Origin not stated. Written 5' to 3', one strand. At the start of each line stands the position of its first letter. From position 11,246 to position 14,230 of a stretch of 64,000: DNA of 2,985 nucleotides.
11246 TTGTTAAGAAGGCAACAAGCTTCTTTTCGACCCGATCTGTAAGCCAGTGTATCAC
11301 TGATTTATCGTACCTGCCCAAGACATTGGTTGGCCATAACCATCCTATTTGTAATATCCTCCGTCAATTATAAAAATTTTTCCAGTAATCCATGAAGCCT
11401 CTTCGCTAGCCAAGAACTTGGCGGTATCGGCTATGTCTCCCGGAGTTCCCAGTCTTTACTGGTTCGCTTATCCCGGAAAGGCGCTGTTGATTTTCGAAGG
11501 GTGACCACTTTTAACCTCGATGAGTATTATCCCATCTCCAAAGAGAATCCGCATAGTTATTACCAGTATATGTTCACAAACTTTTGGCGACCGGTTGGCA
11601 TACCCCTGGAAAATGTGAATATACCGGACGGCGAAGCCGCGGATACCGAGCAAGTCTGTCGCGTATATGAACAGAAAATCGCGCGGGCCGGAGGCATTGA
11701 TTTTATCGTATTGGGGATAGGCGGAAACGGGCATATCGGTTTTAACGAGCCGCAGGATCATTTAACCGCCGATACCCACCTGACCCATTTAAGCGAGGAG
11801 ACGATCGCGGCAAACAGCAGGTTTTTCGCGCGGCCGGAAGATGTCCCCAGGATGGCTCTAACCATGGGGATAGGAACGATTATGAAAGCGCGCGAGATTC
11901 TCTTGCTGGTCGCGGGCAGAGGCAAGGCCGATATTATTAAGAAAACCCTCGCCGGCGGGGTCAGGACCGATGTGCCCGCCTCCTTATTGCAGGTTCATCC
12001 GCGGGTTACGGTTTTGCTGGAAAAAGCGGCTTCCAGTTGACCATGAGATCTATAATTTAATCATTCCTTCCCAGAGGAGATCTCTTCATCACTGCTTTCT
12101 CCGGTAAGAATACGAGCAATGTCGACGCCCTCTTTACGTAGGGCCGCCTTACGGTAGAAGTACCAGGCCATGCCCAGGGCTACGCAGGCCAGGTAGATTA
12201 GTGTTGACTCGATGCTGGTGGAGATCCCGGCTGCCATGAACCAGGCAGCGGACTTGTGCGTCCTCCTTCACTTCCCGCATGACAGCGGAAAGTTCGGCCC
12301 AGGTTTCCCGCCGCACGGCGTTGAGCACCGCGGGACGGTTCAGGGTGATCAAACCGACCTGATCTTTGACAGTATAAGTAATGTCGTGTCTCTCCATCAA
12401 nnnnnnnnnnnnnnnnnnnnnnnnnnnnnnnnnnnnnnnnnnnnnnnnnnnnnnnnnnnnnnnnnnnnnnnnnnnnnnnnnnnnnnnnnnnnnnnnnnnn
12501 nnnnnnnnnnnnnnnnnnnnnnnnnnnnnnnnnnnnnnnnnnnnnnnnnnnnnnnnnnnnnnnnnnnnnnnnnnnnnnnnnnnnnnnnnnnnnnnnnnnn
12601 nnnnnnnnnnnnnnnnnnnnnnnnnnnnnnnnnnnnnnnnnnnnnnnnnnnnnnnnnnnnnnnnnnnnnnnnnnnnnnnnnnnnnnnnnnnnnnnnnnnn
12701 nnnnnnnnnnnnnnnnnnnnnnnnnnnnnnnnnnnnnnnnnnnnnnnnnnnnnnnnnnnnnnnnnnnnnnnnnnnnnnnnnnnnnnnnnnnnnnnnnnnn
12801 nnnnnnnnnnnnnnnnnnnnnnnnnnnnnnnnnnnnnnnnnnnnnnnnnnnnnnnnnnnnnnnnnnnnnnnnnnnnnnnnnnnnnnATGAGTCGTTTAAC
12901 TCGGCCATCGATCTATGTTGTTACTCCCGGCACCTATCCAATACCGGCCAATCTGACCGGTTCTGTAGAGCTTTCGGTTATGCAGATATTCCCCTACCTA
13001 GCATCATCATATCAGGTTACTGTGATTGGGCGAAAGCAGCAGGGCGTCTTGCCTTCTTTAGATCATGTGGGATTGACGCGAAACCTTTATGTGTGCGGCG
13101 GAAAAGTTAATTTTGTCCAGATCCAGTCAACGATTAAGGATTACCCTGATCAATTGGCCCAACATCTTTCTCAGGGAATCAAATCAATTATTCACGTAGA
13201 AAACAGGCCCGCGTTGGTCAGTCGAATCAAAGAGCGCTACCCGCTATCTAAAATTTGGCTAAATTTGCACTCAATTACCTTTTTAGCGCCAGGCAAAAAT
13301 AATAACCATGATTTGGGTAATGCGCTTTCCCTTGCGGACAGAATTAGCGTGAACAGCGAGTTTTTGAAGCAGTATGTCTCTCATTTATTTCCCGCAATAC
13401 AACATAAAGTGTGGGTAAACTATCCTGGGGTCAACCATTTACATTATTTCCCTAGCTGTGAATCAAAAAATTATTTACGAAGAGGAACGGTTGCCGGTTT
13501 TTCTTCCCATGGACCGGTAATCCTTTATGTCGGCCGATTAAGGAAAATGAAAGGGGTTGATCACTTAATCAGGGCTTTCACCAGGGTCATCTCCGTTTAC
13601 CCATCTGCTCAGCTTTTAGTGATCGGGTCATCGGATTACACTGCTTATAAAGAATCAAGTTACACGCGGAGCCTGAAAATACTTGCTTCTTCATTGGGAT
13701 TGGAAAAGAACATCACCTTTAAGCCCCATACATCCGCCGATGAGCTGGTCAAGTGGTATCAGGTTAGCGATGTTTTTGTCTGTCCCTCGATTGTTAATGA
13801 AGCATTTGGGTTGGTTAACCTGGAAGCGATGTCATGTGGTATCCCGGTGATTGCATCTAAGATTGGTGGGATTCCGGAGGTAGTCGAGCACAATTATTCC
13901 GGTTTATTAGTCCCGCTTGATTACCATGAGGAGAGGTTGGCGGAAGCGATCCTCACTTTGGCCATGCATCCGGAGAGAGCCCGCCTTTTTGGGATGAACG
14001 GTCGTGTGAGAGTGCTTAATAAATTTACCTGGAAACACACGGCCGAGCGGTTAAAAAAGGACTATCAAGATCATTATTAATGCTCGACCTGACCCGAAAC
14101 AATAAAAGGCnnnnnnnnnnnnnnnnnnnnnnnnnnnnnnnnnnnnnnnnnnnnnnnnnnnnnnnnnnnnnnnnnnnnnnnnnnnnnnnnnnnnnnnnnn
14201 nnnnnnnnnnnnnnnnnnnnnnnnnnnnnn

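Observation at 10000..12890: Gene-fragment graveyard bounded by an imperfect direct repeat at the left border of the glycan island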

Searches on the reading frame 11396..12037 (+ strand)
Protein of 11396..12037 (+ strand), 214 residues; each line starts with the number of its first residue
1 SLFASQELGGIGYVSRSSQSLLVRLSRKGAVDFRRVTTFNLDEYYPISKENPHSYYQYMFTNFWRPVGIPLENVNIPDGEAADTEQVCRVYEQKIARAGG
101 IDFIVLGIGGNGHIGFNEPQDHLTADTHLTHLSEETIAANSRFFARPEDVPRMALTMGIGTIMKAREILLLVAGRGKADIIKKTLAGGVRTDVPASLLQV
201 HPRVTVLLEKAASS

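Call 12: search_protein_families(library=pfam, max_evalue=0.1, proteins=[window:11396-12037:+])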
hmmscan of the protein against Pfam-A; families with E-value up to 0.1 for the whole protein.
window:11396-12037:+ (214 aa): 1 family
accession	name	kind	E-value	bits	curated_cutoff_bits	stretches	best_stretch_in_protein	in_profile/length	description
PF01182.26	Glucosamine_iso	-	2.1e-17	64.2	27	1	22-199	45-217/225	Glucosamine-6-phosphate isomerases/6-phosphogluconolactonase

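Call 13: search_protein_families(library=ncbifam, max_evalue=0.1, proteins=[window:11396-12037:+])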
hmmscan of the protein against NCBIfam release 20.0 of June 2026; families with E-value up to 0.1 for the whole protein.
window:11396-12037:+ (214 aa): 8 families
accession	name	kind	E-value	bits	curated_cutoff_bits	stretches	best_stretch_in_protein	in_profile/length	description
TIGR00502.1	nagB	equivalog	3e-69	233.3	236.9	1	22-213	52-244/259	glucosamine-6-phosphate deaminase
NF001684.0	PRK00443.1-4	subfamily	1.5e-67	227.9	326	1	22-214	47-239/260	glucosamine-6-phosphate deaminase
NF002557.0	PRK02122.1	subfamily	2e-59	201.3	384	1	21-214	78-273/653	glucosamine-6-phosphate deaminase-like protein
NF001685.0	PRK00443.1-5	equivalog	2e-48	165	513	1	20-210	50-241/266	glucosamine-6-phosphate deaminase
NF001682.0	PRK00443.1-1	equivalog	3.3e-48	164.4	528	1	11-212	32-230/262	glucosamine-6-phosphate deaminase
NF007291.0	PRK09762.1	equivalog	5.5e-37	127.6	271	1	21-209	49-234/236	galactosamine-6-phosphate isomerase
NF009022.0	PRK12358.1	equivalog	1.1e-30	107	247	1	29-214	53-235/239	glucosamine-6-phosphate deaminase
TIGR01198.1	pgl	equivalog_domain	4.7e-16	59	124.45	1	16-212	38-230/234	6-phosphogluconolactonase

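Call 64: search_protein_representatives(protein=window:11453-12037:+)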
Query: 195 residues. Proteins with E-value up to 0.001 (for the whole library): 8255; up to 1e-10: 4495; up to 1e-30: 812. The best 150 are listed.
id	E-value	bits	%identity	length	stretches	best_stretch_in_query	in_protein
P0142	4.3e-115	398.0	99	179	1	17-195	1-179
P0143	8.9e-59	214.4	52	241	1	3-194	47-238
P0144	8.1e-57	208.0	52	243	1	3-194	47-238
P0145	6.9e-56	205.0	49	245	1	4-193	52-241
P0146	7.3e-56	204.9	52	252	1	3-195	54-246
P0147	4.5e-55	202.3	52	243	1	10-194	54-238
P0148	5.4e-55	202.0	51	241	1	2-193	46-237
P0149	7.6e-55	201.6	51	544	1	3-194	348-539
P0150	1.7e-54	200.4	48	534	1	5-192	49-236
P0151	3.6e-54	199.3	51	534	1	12-190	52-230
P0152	7.1e-54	198.4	47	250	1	3-193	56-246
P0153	3.6e-53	196.1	51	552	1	3-193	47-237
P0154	1.9e-52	193.8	48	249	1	3-193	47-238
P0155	3.9e-52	192.7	50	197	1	11-193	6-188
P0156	1.2e-51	191.1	51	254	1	3-193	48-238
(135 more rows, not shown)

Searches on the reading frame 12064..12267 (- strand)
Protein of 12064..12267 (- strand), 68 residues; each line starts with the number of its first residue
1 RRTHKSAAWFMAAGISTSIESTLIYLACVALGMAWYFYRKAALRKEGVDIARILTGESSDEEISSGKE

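Call 12: search_protein_families(library=pfam, max_evalue=0.1, proteins=[window:12064-12267:-])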
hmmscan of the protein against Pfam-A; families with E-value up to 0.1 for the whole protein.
window:12064-12267:- (68 aa): 1 family
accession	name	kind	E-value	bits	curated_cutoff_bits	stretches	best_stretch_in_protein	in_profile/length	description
PF14143.11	YrhC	-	0.095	13.2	27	0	14-42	34-62/72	YrhC-like protein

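Call 13: search_protein_families(library=ncbifam, max_evalue=0.1, proteins=[window:12064-12267:-])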
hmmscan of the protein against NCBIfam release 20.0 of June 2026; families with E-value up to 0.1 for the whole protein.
window:12064-12267:- (68 aa): 0 families

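Call 75: search_protein_families(library=phrogs, max_evalue=0.01, proteins=[window:12064-12267:-])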
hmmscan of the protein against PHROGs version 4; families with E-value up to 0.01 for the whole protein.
window:12064-12267:- (68 aa): 0 families

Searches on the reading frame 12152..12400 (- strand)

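Call 12: search_protein_families(library=pfam, max_evalue=0.1, proteins=[window:12152-12400:-])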
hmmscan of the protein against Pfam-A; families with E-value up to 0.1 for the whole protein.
window:12152-12400:- (83 aa): 2 families
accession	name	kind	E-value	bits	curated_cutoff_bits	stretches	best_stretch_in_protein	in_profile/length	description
PF00378.25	ECH_1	-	8.6e-06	25.7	27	1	12-54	3-45/251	Enoyl-CoA hydratase/isomerase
PF16113.10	ECH_2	-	2.8e-05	24.2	27.2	1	15-54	1-40/335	Enoyl-CoA hydratase/isomerase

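Call 13: search_protein_families(library=ncbifam, max_evalue=0.1, proteins=[window:12152-12400:-])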
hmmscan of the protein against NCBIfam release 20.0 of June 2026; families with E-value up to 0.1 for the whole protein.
window:12152-12400:- (83 aa): 57 families (the best 25 are shown)
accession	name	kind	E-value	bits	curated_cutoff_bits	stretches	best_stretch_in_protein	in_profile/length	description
NF006109.0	PRK08260.1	subfamily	1.3e-08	34.5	320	1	4-54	3-53/296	enoyl-CoA hydratase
NF004127.0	PRK05617.1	subfamily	1.9e-08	34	274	1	2-55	6-59/356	3-hydroxyisobutyryl-CoA hydrolase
NF004857.0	PRK06210.1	equivalog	4.5e-08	32.8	341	1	2-54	5-58/275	enoyl-CoA hydratase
NF042430.2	EnCoAhydt_DpgD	equivalog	1.4e-07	31.3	400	1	9-54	1-46/258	enoyl-CoA-hydratase DpgD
NF004475.0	PRK05809.1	subfamily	1.4e-07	31.3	394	1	2-54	1-53/260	short-chain-enoyl-CoA hydratase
NF006128.0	PRK08272.1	subfamily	1.4e-07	31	257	1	4-54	12-62/308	crotonase/enoyl-CoA hydratase family protein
NF006140.0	PRK08290.1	subfamily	2.6e-07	30.1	280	1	2-55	5-58/292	enoyl-CoA hydratase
NF005575.0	PRK07260.1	equivalog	5.7e-07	29.2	335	1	2-54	1-53/263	enoyl-CoA hydratase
NF004794.0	PRK06142.1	equivalog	5.9e-07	29.4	308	1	6-54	7-55/273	crotonase/enoyl-CoA hydratase family protein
TIGR01929.1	menB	equivalog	6.4e-07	29.2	342.7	1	5-54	2-52/259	1,4-dihydroxy-2-naphthoyl-CoA synthase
NF004517.0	PRK05862.1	equivalog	6.9e-07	29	396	1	5-54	4-53/257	enoyl-CoA hydratase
NF006007.0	PRK08138.1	subfamily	8.5e-07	28.6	355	1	10-56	13-59/261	enoyl-CoA hydratase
NF004796.0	PRK06144.1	subfamily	9.3e-07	28.6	272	1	2-54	5-57/262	enoyl-CoA hydratase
NF006107.0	PRK08258.1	equivalog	1.2e-06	28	330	1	5-55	17-67/277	enoyl-CoA hydratase family protein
NF004840.0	PRK06190.1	equivalog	1.6e-06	27.9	253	1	8-54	7-53/260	enoyl-CoA hydratase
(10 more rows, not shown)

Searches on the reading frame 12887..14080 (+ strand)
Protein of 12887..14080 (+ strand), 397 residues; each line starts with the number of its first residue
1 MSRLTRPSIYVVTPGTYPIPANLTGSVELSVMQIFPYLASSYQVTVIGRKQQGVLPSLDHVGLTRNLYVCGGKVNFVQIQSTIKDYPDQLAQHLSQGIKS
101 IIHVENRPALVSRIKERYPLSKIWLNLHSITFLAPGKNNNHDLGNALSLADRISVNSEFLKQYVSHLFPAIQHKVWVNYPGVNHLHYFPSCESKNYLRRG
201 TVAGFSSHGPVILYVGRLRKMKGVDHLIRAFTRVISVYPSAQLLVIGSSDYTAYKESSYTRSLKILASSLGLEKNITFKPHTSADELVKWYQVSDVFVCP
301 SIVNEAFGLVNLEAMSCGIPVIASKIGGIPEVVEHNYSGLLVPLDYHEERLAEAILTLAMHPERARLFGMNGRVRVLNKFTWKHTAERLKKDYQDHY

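Call 10: search_protein_families(library=pfam, max_evalue=0.001, proteins=[window:12887-14080:+])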
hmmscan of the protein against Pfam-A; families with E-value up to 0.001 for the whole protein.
window:12887-14080:+ (397 aa): 4 families
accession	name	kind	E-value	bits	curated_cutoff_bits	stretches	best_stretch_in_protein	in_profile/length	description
PF00534.26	Glycos_transf_1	-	1.6e-40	138.9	26.4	1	208-373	14-170/172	Glycosyl transferases group 1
PF13692.12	Glyco_trans_1_4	-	2.1e-34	119.3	27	1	210-359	2-140/142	Glycosyl transferases group 1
PF20706.3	GT4-conflict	-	1.3e-16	61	26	1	207-389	195-385/385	Family 4 Glycosyltransferase in conflict systems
PF13524.12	Glyco_trans_1_2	-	1.9e-11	44.5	25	1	242-389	16-142/144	Glycosyl transferase-like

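Call 15: find_encoding_contigs(protein=window:12887-14080:+, flank=10000, max_places=10)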
Protein window:12887-14080:+ (397 aa): no gene with exactly this product is on record in the collection.

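Call 37: find_homologous_proteins(query=window:12887-14080:+, max_evalue=1e-20)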
Query window:12887-14080:+ (397 aa): 944 proteins with E <= 1e-20 among 6517 candidates; the best 120 are listed.
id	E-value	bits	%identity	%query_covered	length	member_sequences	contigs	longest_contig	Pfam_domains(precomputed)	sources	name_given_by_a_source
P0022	1.3e-266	902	100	100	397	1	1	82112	PF00534.27,PF13524.13,PF20706.4,PF13692.13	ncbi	ncbi:MAG: glycosyltransferase family 4 protein [Bacillota bacterium]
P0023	1.7e-142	493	56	100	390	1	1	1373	PF00534.27,PF13524.13,PF20706.4,PF13692.13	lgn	-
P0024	6.3e-79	284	41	98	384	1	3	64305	PF00534.27,PF13524.13,PF20706.4,PF13692.13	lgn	-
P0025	1.5e-78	282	41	92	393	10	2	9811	PF00534.27,PF13524.13,PF20706.4,PF13692.13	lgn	-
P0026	1.4e-77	279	42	97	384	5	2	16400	PF00534.27,PF13439.13,PF20706.4,PF13692.13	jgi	jgi:spore coat protein SA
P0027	2.8e-77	278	40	96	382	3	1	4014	PF00534.27,PF13524.13,PF20706.4,PF13692.13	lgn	-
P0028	5.8e-75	271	39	98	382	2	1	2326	PF00534.27,PF13524.13,PF13439.13,PF20706.4,PF13692.13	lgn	-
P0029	7.1e-74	267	36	98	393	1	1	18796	PF00534.27,PF13524.13,PF13439.13,PF20706.4,PF13692.13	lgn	-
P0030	2.1e-72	262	39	97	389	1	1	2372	PF00534.27,PF13524.13,PF13439.13,PF20706.4,PF13692.13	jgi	jgi:spore coat protein SA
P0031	1.4e-69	253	38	97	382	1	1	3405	PF00534.27,PF13524.13,PF20706.4,PF13692.13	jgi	jgi:spore coat protein SA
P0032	5.0e-69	251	39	97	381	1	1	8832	PF00534.27,PF13524.13,PF13439.13,PF20706.4,PF13692.13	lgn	-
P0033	1.7e-68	249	39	98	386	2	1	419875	PF00534.27,PF13524.13,PF13439.13,PF20706.4,PF13692.13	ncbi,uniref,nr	ncbi:glycosyltransferase family 4 protein [Caldalkalibacillus salinus]|uniref:glycosyltransferase fa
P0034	1.6e-67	246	35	98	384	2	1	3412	PF00534.27,PF13524.13,PF13439.13,PF20706.4,PF13692.13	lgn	-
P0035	7.1e-67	244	39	97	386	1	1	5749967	PF00534.27,PF13524.13,PF13439.13,PF20706.4,PF13692.13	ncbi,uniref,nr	ncbi:glycosyltransferase family 4 protein [Paenibacillus beijingensis]|uniref:Glycosyl transferase f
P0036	7.8e-67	244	35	98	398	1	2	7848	PF00534.27,PF13524.13,PF13439.13,PF20706.4,PF13692.13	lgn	-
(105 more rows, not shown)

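Call 40: find_encoding_contigs(protein=P0022, flank=10000, max_places=5)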
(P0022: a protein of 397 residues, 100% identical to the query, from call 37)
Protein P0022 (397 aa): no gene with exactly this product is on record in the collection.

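Call 41: find_encoding_contigs(protein=P0023, flank=10000, max_places=5)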
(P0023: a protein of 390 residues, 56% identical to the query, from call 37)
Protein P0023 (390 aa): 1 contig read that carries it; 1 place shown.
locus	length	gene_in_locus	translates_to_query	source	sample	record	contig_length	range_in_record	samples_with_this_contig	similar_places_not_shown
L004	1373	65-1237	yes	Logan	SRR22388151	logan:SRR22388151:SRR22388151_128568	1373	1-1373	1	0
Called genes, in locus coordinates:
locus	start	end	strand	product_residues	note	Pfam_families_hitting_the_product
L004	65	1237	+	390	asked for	PF20706:GT4-conflict, PF00534:Glycos_transf_1, PF13692:Glyco_trans_1_4, PF13524:Glyco_trans_1_2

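Call 43: list_cluster_members(proteins=[P0022, P0001, P0003])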
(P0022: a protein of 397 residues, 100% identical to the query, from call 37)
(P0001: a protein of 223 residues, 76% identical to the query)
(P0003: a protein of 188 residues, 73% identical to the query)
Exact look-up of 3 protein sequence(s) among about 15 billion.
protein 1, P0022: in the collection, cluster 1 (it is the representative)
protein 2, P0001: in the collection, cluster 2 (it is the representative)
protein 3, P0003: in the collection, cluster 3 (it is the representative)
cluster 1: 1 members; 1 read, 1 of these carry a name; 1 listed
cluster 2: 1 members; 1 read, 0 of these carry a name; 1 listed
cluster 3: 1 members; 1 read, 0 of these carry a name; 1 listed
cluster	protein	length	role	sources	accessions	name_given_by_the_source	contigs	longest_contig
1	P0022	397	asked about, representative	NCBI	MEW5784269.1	MAG: glycosyltransferase family 4 protein [Bacillota bacterium]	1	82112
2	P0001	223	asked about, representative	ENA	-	-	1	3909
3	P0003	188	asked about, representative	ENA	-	-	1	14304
